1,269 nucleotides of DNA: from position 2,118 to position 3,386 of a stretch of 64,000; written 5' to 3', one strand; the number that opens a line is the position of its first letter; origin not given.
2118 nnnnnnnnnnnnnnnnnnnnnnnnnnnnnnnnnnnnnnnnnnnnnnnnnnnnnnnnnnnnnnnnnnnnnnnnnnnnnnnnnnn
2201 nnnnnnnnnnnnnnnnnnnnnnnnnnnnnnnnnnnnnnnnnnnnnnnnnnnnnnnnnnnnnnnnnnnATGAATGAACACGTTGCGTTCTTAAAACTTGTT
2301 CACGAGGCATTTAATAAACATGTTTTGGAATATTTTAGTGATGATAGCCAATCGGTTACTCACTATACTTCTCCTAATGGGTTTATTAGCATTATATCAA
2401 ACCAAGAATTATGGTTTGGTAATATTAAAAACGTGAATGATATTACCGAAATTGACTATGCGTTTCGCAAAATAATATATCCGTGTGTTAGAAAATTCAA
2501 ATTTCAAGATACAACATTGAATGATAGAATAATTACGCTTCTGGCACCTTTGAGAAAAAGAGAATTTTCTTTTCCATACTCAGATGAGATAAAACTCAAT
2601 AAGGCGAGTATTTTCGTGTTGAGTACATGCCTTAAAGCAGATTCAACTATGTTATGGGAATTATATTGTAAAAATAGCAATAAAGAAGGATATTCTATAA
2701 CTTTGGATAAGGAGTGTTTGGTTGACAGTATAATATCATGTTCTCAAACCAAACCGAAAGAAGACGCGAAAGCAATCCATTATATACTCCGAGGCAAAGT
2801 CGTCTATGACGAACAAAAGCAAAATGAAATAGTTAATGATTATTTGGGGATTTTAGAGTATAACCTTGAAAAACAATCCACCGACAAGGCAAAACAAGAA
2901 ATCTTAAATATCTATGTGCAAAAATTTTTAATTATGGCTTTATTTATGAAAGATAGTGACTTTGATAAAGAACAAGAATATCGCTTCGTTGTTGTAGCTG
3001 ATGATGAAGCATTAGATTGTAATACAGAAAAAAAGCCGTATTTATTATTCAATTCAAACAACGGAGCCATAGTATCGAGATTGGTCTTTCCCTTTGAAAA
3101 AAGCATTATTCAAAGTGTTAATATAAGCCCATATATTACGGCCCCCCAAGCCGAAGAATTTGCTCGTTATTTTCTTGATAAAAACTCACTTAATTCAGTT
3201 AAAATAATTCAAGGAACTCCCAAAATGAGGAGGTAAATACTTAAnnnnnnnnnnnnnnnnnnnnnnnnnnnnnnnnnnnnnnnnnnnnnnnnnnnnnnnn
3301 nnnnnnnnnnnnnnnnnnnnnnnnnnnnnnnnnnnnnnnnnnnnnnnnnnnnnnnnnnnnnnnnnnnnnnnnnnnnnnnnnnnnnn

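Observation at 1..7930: Six-gene operon built around a type III R-M pair with three or four non-canonical partners: candidate undescribed defence module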

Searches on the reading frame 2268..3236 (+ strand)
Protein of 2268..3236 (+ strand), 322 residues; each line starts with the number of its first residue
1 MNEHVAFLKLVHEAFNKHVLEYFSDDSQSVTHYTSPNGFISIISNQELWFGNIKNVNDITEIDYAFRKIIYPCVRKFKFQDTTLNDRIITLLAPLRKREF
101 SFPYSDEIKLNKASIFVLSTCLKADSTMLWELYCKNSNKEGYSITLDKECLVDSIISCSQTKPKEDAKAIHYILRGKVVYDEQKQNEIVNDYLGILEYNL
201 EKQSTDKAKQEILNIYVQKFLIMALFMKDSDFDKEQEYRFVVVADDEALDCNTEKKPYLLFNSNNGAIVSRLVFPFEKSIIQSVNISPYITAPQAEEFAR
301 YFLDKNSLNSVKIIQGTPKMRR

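Call 3: search_protein_families(library=pfam, proteins=[window:2268-3233:+], max_evalue=0.01)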
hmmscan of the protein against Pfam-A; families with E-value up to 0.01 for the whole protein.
window:2268-3233:+ (322 aa): 2 families
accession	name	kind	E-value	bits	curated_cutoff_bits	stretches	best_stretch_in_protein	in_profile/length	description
PF11185.13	DUF2971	-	5.2e-08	34.6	22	1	129-240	1-89/89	Protein of unknown function (DUF2971)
PF06342.18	DUF1057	-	0.003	17.1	21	1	177-244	223-291/297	Alpha/beta hydrolase of unknown function (DUF1057)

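Call 4: search_protein_families(library=padloc, proteins=[window:2268-3233:+], max_evalue=0.01)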
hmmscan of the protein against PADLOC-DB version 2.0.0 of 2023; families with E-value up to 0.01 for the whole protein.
window:2268-3233:+ (322 aa): 3 families
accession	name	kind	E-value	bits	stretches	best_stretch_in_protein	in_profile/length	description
PDLC04994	PDC-S31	-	0.00013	19.4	0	114-245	120-209/273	-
PDLC04990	PDC-S31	-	0.00023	19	1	178-255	137-212/259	-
PDLC04993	PDC-S31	-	0.00078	16.8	0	113-248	70-181/245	-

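Call 12: find_encoding_contigs(protein=window:2268-3236:+, flank=10000, max_places=10)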
Protein window:2268-3236:+ (322 aa): 7 contigs read that carry it; 4 places shown.
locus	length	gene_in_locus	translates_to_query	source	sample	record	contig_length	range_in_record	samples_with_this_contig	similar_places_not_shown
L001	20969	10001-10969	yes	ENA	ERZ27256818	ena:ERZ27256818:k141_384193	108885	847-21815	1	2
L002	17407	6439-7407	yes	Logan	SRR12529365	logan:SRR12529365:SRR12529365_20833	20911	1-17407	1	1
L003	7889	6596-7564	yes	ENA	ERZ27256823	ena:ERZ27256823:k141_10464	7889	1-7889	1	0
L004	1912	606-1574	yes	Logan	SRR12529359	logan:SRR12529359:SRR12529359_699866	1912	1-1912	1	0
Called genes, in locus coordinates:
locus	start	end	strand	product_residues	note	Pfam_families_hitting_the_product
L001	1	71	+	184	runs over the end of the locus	-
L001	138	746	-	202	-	-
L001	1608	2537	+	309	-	PF14659:Phage_int_SAM_3, PF00589:Phage_integrase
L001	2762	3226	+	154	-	-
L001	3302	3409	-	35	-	-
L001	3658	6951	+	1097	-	PF00270:DEAD (faint), PF00176:SNF2-rel_dom, PF04851:ResIII (weak), PF00271:Helicase_C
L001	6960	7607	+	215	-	PF14335:DUF4391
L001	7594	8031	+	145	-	-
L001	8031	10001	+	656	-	PF01555:N6_N4_Mtase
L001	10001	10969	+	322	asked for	PF11185:DUF2971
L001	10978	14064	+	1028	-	PF04851:ResIII, PF00270:DEAD (faint), PF19778:RE_endonuc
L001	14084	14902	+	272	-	-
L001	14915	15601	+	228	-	PF04434:SWIM (weak)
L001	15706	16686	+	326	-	PF13280:WYL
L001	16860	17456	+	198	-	PF01726:LexA_DNA_bind, PF00717:Peptidase_S24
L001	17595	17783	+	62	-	-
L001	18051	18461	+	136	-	PF08281:Sigma70_r4_2, PF04545:Sigma70_r4 (weak)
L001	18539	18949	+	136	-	PF04297:UPF0122 (weak), PF08281:Sigma70_r4_2 (weak), PF04218:CENP-B_N (faint), PF04545:Sigma70_r4 (weak)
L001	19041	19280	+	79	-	-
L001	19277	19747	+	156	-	-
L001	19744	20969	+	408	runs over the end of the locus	PF18555:MobL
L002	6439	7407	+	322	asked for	PF11185:DUF2971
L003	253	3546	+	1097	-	PF00270:DEAD (faint), PF00176:SNF2-rel_dom, PF04851:ResIII (weak), PF00271:Helicase_C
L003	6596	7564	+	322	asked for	PF11185:DUF2971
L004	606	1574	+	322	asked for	PF11185:DUF2971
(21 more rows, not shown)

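Call 16: search_protein_families(library=padloc, proteins=[L001:3658-6948:+, L001:6960-7604:+, L001:7594-8028:+, L001:2762-3223:+], max_evalue=0.01)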
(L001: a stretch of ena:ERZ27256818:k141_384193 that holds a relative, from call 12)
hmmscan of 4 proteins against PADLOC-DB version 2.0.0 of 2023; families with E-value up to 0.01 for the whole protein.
L001:3658-6948:+ (1097 aa): 43 families (the best 25 are shown)
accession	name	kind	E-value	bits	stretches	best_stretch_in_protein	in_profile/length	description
PDLC01075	C3a139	-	4.7e-120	400.5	1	1-1095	1-946/948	HKD+Snf2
PDLC02621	DrmD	-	3.3e-33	113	2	581-859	390-639/1040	DrmD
PDLC02623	DrmD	-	2.2e-26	89.9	2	722-891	527-669/1040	DrmD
PDLC00659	HmaA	-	2.1e-24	83.5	2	678-849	464-616/1176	SNF2 helicase / DEAD-box helicase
PDLC02193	PLD_Helicase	-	2.4e-24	83.6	2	681-901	649-857/905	-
PDLC02500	BrxHI|BrxHII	-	4.1e-24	83.2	2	797-855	527-584/933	BrxHI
PDLC02619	DrmD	-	1e-23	81.4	2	668-852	358-542/872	DrmD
PDLC03830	ZacC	-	1e-22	78.7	2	351-412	236-293/1019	-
PDLC04556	PDC-M27C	-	1.9e-22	77.5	2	254-314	39-102/892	-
PDLC02572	DrmA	-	7.5e-20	68.5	2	588-850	394-628/1043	DrmA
PDLC02843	DpdE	-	2e-18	63.7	2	266-413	175-303/1091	DpdE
PDLC02632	DrmD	-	1.5e-17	61.3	2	707-851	505-632/662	DrmD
PDLC02840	DpdE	-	1.5e-17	61.2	2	273-411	180-306/1091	DpdE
PDLC02633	DrmD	-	6.3e-16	55.5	2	691-857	495-642/839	DrmD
PDLC04554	PDC-M27C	-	1.5e-15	54.5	2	358-438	195-273/1217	-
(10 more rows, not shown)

L001:6960-7604:+ (215 aa): 1 family
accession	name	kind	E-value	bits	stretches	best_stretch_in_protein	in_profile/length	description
PDLC02726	PbeC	-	0.0019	14.7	1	155-206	420-472/637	PbeC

L001:7594-8028:+ (145 aa): 0 families

L001:2762-3223:+ (154 aa): 0 families

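Call 17: search_protein_families(library=ncbifam, proteins=[L001:3658-6948:+, L001:6960-7604:+, L001:7594-8028:+, L001:2762-3223:+, window:2268-3233:+], max_evalue=0.01)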
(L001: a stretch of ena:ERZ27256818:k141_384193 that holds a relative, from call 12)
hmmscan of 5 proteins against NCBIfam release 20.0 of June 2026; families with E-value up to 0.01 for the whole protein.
L001:3658-6948:+ (1097 aa): 15 families
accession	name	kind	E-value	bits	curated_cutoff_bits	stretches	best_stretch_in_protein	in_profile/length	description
NF038317.1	DISARM_DrmD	equivalog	3.4e-42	144.8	610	3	580-861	373-626/1021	DISARM system SNF2-like helicase DrmD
NF042964.1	phospholipD_antiphage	equivalog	9.4e-40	136.7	1100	2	357-907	358-856/895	phospholipase D-like domain-containing anti-phage protein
NF038318.1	DISARM_DrmD_b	equivalog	2.9e-24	85.3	950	2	671-852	358-539/868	DISARM system SNF2-like helicase DrmD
NF041062.1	DpdE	equivalog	3.2e-24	85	500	2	273-414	174-304/1048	protein DpdE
NF003426.0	PRK04914.1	equivalog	4.1e-13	48.5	576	2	273-474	174-383/959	RNA polymerase-associated protein RapA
NF053675.1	pilus_reg_Snf2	equivalog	4.7e-13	48.1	1100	1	223-414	557-743/1029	pilus expression-regulating Snf2 family helicase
NF010337.0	PRK13766.1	equivalog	3.4e-07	28.8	610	1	678-845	325-470/781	Hef nuclease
NF058637.1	helic_SCO1167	equivalog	3.9e-06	25.2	1200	1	250-415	469-630/932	SCO1167/SCO6262 family helicase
NF053631.1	RNA_helic_CshA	equivalog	1.3e-05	24.2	646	1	787-900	275-384/434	degradosome RNA helicase CshA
NF041790.1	anti-phage_ZorD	equivalog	2.9e-05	22.2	1500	1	267-333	602-667/1035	type I Zorya anti-phage system protein ZorD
TIGR02621.3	cas3_GSU0051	exception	0.0011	17.8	400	1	798-935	331-468/854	type I-G CRISPR-associated helicase/endonuclease Cas3g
NF008394.0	PRK11192.1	equivalog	0.0012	17.7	507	1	796-855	294-353/441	ATP-dependent RNA helicase SrmB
TIGR04095.1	dnd_restrict_1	equivalog_domain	0.0016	17.5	600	0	252-313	10-71/451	DNA phosphorothioation system restriction enzyme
NF053711.1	RNA_heli_RhlE1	exception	0.0018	17.1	750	1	797-854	292-349/434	RNA helicase RhlE1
NF008744.0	PRK11776.1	equivalog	0.0026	16.4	524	1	798-855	291-348/460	ATP-dependent RNA helicase DbpA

L001:6960-7604:+ (215 aa): 0 families

L001:7594-8028:+ (145 aa): 0 families

L001:2762-3223:+ (154 aa): 1 family
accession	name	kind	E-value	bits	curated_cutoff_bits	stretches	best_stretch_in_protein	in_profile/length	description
NF000431.1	AAC_6p_Ian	exception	0.0084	15.6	400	0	27-98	19-91/190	aminoglycoside N-acetyltransferase AAC(6')-Ian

window:2268-3233:+ (322 aa): 0 families

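Call 42: search_dna_similar(query=window:2268-3233:+, collection=plasmids, mode=protein, max_evalue=0.001, max_rows=30)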
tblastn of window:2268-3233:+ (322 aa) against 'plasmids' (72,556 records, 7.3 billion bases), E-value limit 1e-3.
Records with a match: 26; places in all: 26; records where one place covers at least 80% of the query: 17.
Best place of each record, by identity: <60% 26.
By first word of the organism name: Agrobacterium 10; Klebsiella 9; Vibrio 2; Paenibacillus 1; Clostridium 1; Rhizobium 1; Serratia 1; Roseburia 1.
By predicted mobility (MOB-suite, as given by PLSDB): conjugative 15; non-mobilizable 6; mobilizable 5.
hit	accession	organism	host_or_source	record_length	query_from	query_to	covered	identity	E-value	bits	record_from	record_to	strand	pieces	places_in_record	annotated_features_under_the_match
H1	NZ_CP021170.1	Paenibacillus bovis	mixed culture,yak milk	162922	1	321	100%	23.1%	2e-8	63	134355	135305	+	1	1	DUF2971 domain-containing protein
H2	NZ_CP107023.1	Clostridium beijerinckii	cell culture,cell pellet of fermenting ...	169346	25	313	90%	24.8%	4e-7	59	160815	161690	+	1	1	DUF2971 domain-containing protein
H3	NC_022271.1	Vibrio campbellii ATCC BAA-1116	-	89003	18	321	94%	23.2%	1e-4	51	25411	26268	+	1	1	DUF2971 domain-containing protein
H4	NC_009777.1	Vibrio campbellii ATCC BAA-1116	-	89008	18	321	94%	23.2%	1e-4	51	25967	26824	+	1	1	DUF2971 domain-containing protein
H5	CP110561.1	Klebsiella pneumoniae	Homo sapiens,urine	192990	32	288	80%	26.5%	3e-5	53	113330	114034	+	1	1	DUF2971 domain-containing protein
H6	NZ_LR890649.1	Klebsiella pneumoniae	Homo sapiens,urine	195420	32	288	80%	26.5%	3e-5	53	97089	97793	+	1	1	DUF2971 domain-containing protein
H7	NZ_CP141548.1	Klebsiella pneumoniae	Homo sapiens,pure culture,blood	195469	32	288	80%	26.5%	3e-5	53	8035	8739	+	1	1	DUF2971 domain-containing protein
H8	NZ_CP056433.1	Klebsiella pneumoniae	culture,Wastewater influent sample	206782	32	288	80%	26.5%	3e-5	53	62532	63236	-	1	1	DUF2971 domain-containing protein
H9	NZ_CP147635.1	Klebsiella pneumoniae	Homo sapiens,bloodstream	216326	32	288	80%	26.5%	3e-5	53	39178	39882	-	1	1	DUF2971 domain-containing protein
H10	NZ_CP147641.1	Klebsiella pneumoniae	Homo sapiens,bloodstream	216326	32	288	80%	26.5%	3e-5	53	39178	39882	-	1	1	DUF2971 domain-containing protein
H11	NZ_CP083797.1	Klebsiella pneumoniae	Homo sapiens,urine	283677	32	288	80%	26.5%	3e-5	53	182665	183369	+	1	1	DUF2971 domain-containing protein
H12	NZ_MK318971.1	Rhizobium rhizogenes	-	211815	28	288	81%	23.4%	9e-5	52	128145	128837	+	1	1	DUF2971 domain-containing protein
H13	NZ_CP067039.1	Agrobacterium fabrum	-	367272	28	292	82%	22.7%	2e-6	57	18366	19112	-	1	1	DUF2971 domain-containing protein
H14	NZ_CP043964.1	Agrobacterium fabrum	Prosopis cineraria,pure bacterial ...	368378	28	292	82%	22.7%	2e-6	57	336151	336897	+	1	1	DUF2971 domain-containing protein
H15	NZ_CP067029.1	Agrobacterium fabrum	-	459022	28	292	82%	22.7%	2e-6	57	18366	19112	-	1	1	DUF2971 domain-containing protein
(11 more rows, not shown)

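Call 43: find_homologous_proteins(query=window:2268-3233:+, max_evalue=0.001)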
Query window:2268-3233:+ (322 aa): 13 proteins with E <= 0.001 among 1636 candidates.
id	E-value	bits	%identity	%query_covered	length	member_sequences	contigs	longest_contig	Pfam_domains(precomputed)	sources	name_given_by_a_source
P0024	3.1e-168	577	80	100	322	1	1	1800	PF11185.14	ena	-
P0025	7.3e-125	434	63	98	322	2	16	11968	PF11185.14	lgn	-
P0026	1.5e-103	364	52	98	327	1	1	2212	PF11185.14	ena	-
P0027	1.1e-102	362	52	100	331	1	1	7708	PF11185.14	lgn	-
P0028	7.9e-101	355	52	98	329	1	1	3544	PF11185.14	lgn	-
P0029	6.0e-95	336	50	98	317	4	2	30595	PF11185.14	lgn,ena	-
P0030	7.8e-94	332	48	100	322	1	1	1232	PF11185.14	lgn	-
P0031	1.1e-87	312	46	100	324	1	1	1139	PF11185.14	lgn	-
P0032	1.2e-80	289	43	100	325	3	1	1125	PF11185.14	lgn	-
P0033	2.4e-79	285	46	97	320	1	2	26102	PF11185.14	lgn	-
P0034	2.1e-60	223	48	68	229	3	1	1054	-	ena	-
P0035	1.3e-55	207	38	90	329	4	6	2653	PF11185.14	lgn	-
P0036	3.7e-6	45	24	88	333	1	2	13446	PF11185.14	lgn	-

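Call 44: find_encoding_contigs(protein=P0029, flank=8000, max_places=2)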
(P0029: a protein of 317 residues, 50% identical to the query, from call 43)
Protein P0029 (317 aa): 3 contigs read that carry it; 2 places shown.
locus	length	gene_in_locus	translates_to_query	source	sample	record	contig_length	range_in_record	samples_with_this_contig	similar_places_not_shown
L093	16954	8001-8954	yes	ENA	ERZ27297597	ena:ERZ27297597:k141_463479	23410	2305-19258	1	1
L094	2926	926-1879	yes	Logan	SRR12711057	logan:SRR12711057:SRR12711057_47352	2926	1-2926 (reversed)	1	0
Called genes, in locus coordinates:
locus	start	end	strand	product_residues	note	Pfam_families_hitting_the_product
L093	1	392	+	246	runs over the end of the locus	PF20260:PUA_4, PF04452:Methyltrans_RNA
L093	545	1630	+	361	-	PF17853:GGDEF_2, PF13556:HTH_30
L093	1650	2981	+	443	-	PF00595:PDZ (weak), PF13180:PDZ_2, PF17820:PDZ_6, PF03572:Peptidase_S41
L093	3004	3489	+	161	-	PF03449:GreA_GreB_N, PF01272:GreA_GreB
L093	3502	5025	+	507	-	PF01336:tRNA_anti-codon, PF00152:tRNA-synt_2, PF01409:tRNA-synt_2d (faint)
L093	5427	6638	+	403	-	PF18134:AGS_C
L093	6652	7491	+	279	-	PF18179:SUa-2TM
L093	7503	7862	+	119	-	PF01337:Barstar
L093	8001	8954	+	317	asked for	PF11185:DUF2971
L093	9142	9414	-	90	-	PF12844:HTH_19, PF13443:HTH_26 (weak), PF13560:HTH_31, PF01381:HTH_3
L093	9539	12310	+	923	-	PF20464:MmeI_N, PF20465:MmeI_hel, PF02384:N6_Mtase (weak), PF20473:MmeI_Mtase, PF07669:Eco57I, PF20466:MmeI_TRD, PF20467:MmeI_C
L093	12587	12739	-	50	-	-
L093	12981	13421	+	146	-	-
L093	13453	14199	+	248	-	PF04298:Zn_peptidase_2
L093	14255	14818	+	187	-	PF02525:Flavodoxin_2, PF03358:FMN_red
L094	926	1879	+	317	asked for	PF11185:DUF2971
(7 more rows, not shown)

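Call 45: find_encoding_contigs(protein=P0033, flank=8000, max_places=2)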
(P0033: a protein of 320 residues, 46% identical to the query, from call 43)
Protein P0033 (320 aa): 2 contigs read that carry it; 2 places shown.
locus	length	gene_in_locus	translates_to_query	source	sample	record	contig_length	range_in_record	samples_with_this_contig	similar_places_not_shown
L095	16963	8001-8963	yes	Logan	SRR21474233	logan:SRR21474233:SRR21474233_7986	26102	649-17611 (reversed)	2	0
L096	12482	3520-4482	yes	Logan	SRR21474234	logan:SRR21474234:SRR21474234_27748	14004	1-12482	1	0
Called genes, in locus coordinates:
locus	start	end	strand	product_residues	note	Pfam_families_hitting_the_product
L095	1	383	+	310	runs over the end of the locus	PF08902:DUF1848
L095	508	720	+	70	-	PF13443:HTH_26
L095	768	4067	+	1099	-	PF00176:SNF2-rel_dom, PF04851:ResIII (weak), PF00271:Helicase_C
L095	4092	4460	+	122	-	PF05635:23S_rRNA_IVP, PF22296:bAvd (weak)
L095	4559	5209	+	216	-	PF14335:DUF4391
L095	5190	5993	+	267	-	-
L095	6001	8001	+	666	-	PF01555:N6_N4_Mtase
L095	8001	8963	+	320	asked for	PF11185:DUF2971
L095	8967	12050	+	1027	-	PF00270:DEAD (faint), PF04851:ResIII, PF19778:RE_endonuc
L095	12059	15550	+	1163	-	PF04851:ResIII (faint)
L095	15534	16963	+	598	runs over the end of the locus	-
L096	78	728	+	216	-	PF14335:DUF4391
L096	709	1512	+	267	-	-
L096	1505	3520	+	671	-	PF01555:N6_N4_Mtase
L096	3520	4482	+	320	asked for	PF11185:DUF2971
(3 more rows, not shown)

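Call 46: find_encoding_contigs(protein=P0025, flank=8000, max_places=3)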
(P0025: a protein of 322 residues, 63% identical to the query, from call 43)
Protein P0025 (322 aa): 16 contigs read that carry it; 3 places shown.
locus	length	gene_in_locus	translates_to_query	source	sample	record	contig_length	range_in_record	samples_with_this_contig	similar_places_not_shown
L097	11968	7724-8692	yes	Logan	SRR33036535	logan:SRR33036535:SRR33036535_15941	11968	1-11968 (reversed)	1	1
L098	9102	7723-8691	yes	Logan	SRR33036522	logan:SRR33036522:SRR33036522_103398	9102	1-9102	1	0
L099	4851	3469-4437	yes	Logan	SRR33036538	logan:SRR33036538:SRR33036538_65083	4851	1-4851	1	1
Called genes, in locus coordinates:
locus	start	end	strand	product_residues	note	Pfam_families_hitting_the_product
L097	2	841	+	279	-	?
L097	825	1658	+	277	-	PF06182:ABC2_membrane_6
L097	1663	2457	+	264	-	PF06182:ABC2_membrane_6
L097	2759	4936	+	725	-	PF16875:Glyco_hydro_36N, PF02065:Melibiase, PF01055:Glyco_hydro_31_2nd (weak), PF16874:Glyco_hydro_36C (weak)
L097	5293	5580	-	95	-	PF13560:HTH_31, PF12844:HTH_19, PF13443:HTH_26, PF01381:HTH_3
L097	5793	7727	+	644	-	PF01555:N6_N4_Mtase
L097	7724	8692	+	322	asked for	PF11185:DUF2971 (weak)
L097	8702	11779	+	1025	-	PF04851:ResIII, PF00270:DEAD (faint), PF19778:RE_endonuc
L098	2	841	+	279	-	?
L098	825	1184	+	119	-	-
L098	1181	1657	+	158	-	-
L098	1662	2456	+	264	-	PF06182:ABC2_membrane_6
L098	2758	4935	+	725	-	PF16875:Glyco_hydro_36N, PF02065:Melibiase, PF01055:Glyco_hydro_31_2nd (weak), PF16874:Glyco_hydro_36C (weak)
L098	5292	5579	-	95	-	PF13560:HTH_31, PF12844:HTH_19, PF13443:HTH_26, PF01381:HTH_3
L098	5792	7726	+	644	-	PF01555:N6_N4_Mtase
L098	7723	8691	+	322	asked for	PF11185:DUF2971 (weak)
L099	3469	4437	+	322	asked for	PF11185:DUF2971 (weak)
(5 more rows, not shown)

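Call 64: find_related_loci(query=L001:7594-8028:+, collection=viral_contigs, flank=8000)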
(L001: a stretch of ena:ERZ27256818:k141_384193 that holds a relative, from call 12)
Query L001:7594-8028:+ (145 aa) in viral_contigs; peptide patterns used: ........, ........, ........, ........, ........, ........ (x = any residue, [..] = any of these).
3 stretches matched a pattern, but none encodes a relative of the query by tblastn (E <= 1e-3).
